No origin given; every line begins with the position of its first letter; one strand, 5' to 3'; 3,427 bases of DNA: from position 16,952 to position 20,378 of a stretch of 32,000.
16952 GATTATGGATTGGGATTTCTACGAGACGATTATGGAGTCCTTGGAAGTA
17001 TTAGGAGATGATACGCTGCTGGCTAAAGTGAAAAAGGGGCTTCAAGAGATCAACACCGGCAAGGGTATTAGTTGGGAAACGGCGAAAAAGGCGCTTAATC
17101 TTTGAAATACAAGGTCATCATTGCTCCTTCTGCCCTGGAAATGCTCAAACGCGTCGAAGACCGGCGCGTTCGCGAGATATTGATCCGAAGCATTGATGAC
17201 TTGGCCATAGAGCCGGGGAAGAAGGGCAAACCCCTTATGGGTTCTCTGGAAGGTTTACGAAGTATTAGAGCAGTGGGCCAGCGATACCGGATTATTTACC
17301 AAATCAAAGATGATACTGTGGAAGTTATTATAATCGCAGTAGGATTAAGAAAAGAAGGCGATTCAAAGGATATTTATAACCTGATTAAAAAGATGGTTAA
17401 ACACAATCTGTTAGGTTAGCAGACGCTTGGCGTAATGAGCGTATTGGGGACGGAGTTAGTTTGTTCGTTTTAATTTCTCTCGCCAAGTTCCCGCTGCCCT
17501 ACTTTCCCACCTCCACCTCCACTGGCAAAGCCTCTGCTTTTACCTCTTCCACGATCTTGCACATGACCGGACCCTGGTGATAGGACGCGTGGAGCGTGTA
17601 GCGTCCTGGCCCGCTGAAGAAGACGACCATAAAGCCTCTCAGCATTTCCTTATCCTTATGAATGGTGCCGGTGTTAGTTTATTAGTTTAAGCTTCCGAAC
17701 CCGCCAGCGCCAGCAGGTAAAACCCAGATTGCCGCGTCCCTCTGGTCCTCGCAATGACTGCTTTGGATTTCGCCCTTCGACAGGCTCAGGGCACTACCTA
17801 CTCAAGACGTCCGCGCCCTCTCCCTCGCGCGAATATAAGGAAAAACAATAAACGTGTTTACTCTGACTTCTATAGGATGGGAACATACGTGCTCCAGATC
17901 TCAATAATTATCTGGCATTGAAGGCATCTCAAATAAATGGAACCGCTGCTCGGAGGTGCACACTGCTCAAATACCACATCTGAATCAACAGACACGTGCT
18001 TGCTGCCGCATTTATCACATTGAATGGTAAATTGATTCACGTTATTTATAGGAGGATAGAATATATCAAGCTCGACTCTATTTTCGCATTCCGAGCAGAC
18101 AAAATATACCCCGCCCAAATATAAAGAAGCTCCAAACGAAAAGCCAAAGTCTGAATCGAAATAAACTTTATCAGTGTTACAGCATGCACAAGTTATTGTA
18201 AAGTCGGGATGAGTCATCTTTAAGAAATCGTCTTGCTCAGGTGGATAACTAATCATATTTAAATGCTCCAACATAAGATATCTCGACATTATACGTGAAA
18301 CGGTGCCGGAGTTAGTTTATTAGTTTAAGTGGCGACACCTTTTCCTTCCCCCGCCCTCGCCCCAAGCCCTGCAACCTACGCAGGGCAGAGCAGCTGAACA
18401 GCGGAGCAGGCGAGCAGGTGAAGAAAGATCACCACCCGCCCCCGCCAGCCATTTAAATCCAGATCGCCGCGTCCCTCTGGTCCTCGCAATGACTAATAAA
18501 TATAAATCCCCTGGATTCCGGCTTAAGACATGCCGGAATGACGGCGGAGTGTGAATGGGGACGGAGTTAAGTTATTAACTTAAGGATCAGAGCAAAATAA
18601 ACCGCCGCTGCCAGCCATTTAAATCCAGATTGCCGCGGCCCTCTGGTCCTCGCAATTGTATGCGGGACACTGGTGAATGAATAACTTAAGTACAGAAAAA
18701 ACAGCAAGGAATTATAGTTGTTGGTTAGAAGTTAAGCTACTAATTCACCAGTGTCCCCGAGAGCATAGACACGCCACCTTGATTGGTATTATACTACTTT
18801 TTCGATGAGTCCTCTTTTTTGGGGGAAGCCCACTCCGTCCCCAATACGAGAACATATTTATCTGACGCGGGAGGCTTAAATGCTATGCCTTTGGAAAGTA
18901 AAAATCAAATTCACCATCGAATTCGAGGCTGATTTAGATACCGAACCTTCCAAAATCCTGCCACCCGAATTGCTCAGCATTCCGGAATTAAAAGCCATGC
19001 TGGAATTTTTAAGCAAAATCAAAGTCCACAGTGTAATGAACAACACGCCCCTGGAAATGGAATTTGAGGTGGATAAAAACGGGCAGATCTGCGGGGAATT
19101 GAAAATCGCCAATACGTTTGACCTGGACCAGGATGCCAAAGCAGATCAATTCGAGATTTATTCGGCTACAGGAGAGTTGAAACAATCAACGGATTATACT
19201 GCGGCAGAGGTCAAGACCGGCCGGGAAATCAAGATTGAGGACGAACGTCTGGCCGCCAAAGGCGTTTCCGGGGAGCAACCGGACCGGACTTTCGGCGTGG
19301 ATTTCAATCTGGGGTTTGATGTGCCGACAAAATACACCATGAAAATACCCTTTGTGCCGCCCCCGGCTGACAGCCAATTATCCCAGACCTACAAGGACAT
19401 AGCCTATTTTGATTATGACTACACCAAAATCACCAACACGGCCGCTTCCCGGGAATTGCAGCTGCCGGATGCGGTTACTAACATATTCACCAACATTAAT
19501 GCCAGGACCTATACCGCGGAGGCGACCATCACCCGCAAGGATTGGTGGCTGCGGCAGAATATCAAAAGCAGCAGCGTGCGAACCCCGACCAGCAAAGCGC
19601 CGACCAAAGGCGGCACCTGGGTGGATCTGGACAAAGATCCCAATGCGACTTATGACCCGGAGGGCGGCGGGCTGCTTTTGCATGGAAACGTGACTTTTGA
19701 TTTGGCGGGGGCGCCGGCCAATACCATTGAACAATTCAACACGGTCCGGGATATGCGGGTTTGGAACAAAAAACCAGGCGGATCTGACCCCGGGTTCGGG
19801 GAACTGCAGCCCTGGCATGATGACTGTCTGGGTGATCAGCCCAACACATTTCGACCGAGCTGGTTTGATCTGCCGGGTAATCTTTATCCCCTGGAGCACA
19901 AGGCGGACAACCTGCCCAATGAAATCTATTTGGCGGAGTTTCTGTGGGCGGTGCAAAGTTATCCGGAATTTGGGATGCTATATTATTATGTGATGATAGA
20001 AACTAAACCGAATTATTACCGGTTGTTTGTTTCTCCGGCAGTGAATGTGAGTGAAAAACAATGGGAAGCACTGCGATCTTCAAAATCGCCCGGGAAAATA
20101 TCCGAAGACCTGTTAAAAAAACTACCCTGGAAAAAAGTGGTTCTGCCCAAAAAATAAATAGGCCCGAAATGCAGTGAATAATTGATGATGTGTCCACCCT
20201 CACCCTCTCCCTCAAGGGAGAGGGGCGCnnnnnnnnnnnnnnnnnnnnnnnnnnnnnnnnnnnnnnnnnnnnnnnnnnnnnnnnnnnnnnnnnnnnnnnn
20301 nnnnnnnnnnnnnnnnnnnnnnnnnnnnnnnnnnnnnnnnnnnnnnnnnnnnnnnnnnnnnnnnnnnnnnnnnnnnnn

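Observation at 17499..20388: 160-nt direct repeat of a gene 3' end, diverged almost only synonymously, brackets a 2.57-kb segment carrying the two orphan ORFs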

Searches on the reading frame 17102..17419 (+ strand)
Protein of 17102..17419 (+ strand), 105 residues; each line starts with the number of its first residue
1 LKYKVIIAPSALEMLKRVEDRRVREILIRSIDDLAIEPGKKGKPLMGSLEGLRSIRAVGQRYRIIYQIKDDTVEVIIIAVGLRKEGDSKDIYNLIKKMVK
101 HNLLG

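Call 7: search_protein_families(library=pfam, proteins=[window:17102-17419:+], max_evalue=0.01)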
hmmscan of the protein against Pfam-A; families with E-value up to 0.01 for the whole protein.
window:17102-17419:+ (105 aa): 6 families
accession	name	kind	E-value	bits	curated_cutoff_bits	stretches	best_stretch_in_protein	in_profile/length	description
PF05016.21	ParE_toxin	-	3e-08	34.6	23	1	5-85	1-87/89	ParE toxin of type II toxin-antitoxin system, parDE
PF11663.14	Toxin_YhaV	-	3.5e-05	24.3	35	1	42-101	61-123/138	Toxin with endonuclease activity, of toxin-antitoxin system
PF15781.12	ParE-like_toxin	-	6.9e-05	23.2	28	1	7-83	3-79/87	ParE-like toxin of type II bacterial toxin-antitoxin system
PF06769.20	YoeB_toxin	-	0.0011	19.4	27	1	27-76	26-74/80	YoeB-like toxin of bacterial type II toxin-antitoxin system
PF05015.19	HigB-like_toxin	-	0.0028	18.5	27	1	29-73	40-83/91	RelE-like toxin of type II toxin-antitoxin system HigB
PF05973.20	Gp49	-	0.0048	17.4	23.9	1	21-86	8-74/90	Phage derived protein Gp49-like (DUF891)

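Call 25: find_encoding_contigs(protein=window:17102-17419:+, flank=10000, max_places=10)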
Protein window:17102-17419:+ (105 aa): 8 contigs read that carry it; 4 places shown.
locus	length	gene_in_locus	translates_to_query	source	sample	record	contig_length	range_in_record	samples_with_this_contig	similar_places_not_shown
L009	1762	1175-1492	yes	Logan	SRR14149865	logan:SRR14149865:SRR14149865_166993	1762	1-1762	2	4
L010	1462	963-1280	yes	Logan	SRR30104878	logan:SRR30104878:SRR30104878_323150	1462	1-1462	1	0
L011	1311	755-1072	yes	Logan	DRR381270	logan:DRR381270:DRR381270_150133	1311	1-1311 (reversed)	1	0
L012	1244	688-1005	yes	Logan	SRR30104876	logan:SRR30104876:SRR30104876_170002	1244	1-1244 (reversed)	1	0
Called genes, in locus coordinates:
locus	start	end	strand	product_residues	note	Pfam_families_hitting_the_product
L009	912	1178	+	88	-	PF02604:PhdYeFM_antitox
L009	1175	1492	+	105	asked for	PF05016:ParE_toxin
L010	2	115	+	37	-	?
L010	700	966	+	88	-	PF02604:PhdYeFM_antitox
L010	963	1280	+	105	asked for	PF05016:ParE_toxin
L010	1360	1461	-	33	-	?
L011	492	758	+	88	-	PF02604:PhdYeFM_antitox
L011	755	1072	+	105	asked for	PF05016:ParE_toxin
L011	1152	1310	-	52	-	?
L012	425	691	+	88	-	PF02604:PhdYeFM_antitox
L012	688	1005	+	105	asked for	PF05016:ParE_toxin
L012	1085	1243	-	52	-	?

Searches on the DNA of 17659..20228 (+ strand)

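Call 82: search_dna_similar(query=window:17659-20228:+, collection=plasmids, mode=distant, max_rows=5)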
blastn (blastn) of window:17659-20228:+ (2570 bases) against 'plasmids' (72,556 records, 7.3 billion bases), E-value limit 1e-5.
No match.

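Call 83: search_dna_similar(query=window:17659-20228:+, collection=phages, mode=distant, max_rows=5)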
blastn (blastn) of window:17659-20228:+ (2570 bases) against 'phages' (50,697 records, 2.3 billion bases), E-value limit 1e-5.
No match.
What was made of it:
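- Tried and rejected: Searching the 2.57-kb interval in plasmids and phages: no hits (calls 82, 83).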

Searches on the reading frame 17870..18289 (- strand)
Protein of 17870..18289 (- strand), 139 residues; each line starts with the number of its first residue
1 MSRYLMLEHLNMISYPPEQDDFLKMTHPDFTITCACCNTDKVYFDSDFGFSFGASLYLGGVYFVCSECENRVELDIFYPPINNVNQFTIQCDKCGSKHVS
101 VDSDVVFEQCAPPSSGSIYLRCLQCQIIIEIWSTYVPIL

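Call 7: search_protein_families(library=pfam, proteins=[window:17870-18289:-], max_evalue=0.01)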
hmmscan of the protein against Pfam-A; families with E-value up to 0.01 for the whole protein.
window:17870-18289:- (139 aa): 0 families

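Call 26: find_encoding_contigs(protein=window:17870-18289:-, flank=10000, max_places=10)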
Protein window:17870-18289:- (139 aa): no gene with exactly this product is on record in the collection.

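Call 59: search_protein_families(library=padloc, proteins=[window:17870-18289:-], max_evalue=0.01)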
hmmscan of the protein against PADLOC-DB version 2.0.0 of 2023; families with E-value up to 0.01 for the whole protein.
window:17870-18289:- (139 aa): 0 families

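Call 60: search_protein_families(library=ncbifam, proteins=[window:17870-18289:-], max_evalue=0.01)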
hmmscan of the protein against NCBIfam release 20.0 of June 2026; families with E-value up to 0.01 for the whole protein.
window:17870-18289:- (139 aa): 0 families

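Call 61: search_protein_families(library=phrogs, proteins=[window:17870-18289:-], max_evalue=0.01)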
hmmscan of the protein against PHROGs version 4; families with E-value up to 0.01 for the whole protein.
window:17870-18289:- (139 aa): 2 families
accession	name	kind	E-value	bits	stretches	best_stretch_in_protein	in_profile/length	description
phrog_1934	-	unknown function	0.0033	18.3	0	83-126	8-50/144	-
phrog_15916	-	unknown function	0.006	17.4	0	88-126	33-71/80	-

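Call 68: find_homologous_proteins(query=window:17870-18289:-, max_evalue=0.01)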
Query window:17870-18289:-: 3 candidates shared short words with the query, none scored E <= 0.01.
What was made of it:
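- Tried and rejected: 139-aa ORF: no homologue at all (calls 26, 68).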
